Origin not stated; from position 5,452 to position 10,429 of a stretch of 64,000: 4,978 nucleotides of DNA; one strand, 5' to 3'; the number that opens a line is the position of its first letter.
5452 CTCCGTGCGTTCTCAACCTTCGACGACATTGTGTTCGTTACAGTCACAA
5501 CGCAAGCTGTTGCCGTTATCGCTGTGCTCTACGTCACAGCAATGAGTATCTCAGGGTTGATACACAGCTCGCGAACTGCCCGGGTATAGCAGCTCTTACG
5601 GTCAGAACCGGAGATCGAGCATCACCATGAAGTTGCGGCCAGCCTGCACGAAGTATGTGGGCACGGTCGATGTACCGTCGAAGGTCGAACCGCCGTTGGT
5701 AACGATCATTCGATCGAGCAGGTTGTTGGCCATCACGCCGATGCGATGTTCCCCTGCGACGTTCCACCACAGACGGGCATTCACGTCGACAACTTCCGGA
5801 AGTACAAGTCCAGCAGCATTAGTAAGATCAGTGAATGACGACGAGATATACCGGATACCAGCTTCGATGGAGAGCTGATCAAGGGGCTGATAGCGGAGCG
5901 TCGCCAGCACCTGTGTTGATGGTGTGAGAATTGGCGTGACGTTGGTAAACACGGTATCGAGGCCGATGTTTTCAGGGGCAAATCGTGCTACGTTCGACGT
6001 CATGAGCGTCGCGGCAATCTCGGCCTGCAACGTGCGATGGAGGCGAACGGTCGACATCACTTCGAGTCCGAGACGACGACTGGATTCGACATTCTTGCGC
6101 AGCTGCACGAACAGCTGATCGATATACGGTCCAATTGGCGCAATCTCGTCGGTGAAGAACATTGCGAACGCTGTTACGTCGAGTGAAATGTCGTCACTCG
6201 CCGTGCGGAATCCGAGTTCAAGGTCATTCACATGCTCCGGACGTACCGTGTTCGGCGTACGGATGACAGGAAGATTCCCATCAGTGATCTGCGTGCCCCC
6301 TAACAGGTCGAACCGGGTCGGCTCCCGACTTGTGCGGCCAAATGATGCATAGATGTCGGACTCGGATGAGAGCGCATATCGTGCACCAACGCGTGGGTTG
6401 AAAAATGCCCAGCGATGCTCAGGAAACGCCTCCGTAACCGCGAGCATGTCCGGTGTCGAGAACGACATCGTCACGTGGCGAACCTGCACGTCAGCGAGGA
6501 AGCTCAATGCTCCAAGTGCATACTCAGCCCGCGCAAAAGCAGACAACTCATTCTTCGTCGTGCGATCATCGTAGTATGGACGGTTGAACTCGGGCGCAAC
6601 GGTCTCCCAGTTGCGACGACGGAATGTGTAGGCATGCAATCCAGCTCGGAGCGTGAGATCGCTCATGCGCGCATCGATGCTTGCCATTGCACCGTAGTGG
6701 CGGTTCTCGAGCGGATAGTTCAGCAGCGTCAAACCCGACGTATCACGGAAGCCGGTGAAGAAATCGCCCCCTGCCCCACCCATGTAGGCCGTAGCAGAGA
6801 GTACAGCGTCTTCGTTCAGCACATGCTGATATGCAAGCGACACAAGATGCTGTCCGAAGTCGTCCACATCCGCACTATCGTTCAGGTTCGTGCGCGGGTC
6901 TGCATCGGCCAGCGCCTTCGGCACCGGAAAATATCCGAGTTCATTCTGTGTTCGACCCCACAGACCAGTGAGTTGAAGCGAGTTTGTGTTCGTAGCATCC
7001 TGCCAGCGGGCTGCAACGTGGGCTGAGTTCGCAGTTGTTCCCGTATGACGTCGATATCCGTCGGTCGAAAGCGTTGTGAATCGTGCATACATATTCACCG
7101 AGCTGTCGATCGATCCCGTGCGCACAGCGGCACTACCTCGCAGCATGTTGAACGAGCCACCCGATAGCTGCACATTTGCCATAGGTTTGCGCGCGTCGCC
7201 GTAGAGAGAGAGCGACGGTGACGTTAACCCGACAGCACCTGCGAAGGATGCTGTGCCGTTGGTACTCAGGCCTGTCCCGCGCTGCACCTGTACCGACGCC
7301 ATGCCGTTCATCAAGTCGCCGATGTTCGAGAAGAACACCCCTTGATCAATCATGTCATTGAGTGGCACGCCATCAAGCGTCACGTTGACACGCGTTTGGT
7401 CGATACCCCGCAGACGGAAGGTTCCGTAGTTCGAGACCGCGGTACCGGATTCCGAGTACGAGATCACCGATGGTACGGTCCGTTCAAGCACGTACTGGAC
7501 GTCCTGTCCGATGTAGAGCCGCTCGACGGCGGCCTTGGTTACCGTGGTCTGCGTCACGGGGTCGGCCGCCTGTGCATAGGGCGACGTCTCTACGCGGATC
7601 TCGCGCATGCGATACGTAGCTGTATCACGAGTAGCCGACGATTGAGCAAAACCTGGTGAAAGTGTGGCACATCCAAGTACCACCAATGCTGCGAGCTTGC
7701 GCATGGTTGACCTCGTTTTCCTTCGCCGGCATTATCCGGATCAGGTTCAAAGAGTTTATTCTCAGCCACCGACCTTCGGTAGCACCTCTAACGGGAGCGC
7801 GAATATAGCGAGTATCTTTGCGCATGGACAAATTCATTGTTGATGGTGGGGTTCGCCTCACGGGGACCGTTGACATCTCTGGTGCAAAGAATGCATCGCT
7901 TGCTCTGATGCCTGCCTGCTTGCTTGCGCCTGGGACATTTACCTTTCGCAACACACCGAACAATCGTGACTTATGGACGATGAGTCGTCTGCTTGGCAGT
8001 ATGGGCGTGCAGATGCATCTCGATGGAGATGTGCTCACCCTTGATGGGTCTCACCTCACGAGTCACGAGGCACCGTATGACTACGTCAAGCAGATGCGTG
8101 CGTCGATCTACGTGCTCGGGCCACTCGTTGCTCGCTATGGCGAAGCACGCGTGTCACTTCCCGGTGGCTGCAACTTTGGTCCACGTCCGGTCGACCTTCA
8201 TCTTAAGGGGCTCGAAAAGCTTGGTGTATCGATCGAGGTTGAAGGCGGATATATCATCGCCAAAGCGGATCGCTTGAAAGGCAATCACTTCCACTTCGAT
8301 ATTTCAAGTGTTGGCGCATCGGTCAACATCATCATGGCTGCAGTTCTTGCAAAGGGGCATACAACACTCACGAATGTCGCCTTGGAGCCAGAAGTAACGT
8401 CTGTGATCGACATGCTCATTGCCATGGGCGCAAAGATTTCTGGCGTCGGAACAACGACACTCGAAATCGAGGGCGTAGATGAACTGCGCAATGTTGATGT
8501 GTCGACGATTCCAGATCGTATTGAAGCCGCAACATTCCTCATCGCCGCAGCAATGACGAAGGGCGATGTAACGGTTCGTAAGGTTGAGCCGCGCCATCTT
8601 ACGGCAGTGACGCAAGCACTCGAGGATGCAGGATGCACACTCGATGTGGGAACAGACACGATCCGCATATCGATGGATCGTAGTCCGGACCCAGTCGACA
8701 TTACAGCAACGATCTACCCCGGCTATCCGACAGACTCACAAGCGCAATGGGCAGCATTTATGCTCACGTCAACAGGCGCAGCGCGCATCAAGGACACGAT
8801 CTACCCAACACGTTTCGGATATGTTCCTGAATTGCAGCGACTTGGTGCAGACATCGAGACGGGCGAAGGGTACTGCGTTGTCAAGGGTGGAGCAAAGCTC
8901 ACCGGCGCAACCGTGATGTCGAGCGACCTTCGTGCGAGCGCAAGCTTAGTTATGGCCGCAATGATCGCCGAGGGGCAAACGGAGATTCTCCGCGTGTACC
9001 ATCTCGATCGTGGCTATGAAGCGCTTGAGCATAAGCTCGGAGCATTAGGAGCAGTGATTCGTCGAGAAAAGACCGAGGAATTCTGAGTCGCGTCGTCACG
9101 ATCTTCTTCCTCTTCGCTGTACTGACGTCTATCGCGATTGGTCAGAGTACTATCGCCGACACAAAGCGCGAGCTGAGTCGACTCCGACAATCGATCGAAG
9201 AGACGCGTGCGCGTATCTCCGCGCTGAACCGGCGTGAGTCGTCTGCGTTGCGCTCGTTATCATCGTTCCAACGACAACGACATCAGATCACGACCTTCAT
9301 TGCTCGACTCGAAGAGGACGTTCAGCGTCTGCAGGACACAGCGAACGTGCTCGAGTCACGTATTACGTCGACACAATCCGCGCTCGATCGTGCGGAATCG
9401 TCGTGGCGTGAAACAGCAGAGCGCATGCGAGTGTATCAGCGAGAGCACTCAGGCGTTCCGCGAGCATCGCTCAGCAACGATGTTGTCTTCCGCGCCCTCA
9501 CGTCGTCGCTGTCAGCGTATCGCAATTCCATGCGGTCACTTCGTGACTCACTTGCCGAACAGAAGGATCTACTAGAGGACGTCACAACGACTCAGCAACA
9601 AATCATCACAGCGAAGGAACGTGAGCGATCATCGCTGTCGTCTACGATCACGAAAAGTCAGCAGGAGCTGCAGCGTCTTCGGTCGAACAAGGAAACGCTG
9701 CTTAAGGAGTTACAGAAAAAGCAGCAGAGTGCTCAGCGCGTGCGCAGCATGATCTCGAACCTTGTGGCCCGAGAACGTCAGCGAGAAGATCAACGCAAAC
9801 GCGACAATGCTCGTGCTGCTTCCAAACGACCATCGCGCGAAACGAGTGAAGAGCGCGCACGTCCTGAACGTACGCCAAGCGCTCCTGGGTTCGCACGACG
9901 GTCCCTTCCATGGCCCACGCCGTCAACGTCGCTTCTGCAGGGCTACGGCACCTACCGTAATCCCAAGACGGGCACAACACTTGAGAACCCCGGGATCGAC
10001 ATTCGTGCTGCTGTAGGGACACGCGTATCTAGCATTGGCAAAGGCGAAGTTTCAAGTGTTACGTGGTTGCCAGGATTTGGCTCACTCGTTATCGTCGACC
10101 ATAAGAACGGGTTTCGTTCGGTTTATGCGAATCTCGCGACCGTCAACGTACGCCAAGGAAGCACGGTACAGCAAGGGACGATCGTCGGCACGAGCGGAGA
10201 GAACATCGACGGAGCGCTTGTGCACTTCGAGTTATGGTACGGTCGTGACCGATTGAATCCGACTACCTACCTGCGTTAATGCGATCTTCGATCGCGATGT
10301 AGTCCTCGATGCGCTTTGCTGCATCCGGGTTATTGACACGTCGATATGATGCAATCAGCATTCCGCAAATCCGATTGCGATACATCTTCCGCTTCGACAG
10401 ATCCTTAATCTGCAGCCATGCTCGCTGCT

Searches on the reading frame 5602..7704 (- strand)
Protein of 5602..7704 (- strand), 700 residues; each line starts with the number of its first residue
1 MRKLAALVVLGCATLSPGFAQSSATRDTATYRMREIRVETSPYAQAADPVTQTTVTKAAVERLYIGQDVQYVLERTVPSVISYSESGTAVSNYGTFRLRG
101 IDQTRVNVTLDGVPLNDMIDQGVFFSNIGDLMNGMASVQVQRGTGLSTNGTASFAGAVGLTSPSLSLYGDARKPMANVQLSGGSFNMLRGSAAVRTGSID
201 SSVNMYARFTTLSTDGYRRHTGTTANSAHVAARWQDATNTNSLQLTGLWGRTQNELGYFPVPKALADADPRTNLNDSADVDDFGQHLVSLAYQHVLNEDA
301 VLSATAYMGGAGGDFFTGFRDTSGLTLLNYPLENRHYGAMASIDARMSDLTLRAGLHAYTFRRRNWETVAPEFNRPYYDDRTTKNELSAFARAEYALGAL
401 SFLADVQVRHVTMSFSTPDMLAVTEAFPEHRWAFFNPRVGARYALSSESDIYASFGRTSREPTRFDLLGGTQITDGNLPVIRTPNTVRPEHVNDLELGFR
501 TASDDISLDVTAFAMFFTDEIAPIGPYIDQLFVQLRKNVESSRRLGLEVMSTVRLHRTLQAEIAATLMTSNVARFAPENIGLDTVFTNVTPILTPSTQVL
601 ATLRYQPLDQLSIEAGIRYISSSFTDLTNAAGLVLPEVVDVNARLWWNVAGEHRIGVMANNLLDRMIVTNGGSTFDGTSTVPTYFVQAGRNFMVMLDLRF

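Call 71: search_protein_families(library=pfam, proteins=[window:5602-7704:-], max_evalue=0.00001)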
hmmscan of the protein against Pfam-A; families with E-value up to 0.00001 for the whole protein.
window:5602-7704:- (700 aa): 2 families
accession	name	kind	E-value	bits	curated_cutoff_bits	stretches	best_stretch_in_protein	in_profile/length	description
PF00593.30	TonB_dep_Rec_b-barrel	-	2.1e-23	84.3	27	1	235-662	22-436/436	TonB dependent receptor-like, beta-barrel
PF07715.20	Plug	-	1.3e-09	38.9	23.9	1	49-157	6-107/107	TonB-dependent Receptor Plug Domain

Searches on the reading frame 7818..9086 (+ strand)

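Call 71: search_protein_families(library=pfam, proteins=[window:7818-9086:+], max_evalue=0.00001)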
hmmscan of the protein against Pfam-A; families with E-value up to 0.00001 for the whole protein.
window:7818-9086:+ (422 aa): 1 family
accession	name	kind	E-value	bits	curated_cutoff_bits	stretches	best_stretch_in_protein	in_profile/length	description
PF00275.25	EPSP_synthase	-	4.6e-98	329.1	22.8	1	9-407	2-417/417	EPSP synthase (3-phosphoshikimate 1-carboxyvinyltransferase)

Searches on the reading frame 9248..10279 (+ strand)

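Call 71: search_protein_families(library=pfam, proteins=[window:9248-10279:+], max_evalue=0.00001)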
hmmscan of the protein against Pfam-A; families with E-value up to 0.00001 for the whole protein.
window:9248-10279:+ (343 aa): 1 family
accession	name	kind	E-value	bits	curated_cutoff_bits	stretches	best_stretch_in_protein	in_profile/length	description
PF01551.29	Peptidase_M23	-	5.3e-22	78.3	28.7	1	247-338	3-96/96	Peptidase family M23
